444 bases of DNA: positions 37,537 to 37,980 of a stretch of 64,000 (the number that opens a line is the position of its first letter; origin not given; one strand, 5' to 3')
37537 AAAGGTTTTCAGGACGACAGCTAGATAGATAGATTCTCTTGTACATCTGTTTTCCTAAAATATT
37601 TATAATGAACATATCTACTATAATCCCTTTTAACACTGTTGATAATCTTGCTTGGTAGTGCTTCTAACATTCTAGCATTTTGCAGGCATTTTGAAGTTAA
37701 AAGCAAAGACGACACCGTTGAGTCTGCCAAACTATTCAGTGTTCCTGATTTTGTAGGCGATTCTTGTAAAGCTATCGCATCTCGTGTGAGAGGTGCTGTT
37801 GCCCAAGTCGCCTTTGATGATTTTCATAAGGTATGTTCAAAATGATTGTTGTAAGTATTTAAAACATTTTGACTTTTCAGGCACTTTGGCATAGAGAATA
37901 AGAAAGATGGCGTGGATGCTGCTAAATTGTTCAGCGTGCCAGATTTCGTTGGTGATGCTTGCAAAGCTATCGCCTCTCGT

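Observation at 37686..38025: Tandem duplicated 145-nt exons in MVP. They are predicted to be mutually exclusive.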

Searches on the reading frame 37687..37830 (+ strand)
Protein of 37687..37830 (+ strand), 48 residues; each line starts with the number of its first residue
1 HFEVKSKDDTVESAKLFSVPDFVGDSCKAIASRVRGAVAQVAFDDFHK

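Call 5: search_solved_structures(query=window:37687-37830:+, max_evalue=1, show_alignments=2)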
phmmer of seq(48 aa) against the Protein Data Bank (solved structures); distinct sequences matched with E-value up to 1: 6.
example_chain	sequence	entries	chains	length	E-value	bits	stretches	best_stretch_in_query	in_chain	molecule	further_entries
7pkz_A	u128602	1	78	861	3.4e-20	73.1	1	1-48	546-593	Major vault protein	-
4hl8_A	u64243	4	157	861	3.4e-20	73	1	1-48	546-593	Major vault protein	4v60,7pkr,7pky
2qzv_A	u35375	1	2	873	3.5e-20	73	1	1-48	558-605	Major vault protein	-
6bp7_A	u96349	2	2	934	3.8e-20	72.9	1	1-48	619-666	Major vault protein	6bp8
11dr_A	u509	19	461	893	4.2e-19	69.7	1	1-48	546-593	Major vault protein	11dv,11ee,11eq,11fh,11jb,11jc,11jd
9z4w_A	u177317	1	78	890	8.8e-19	68.7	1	1-48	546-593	Major vault protein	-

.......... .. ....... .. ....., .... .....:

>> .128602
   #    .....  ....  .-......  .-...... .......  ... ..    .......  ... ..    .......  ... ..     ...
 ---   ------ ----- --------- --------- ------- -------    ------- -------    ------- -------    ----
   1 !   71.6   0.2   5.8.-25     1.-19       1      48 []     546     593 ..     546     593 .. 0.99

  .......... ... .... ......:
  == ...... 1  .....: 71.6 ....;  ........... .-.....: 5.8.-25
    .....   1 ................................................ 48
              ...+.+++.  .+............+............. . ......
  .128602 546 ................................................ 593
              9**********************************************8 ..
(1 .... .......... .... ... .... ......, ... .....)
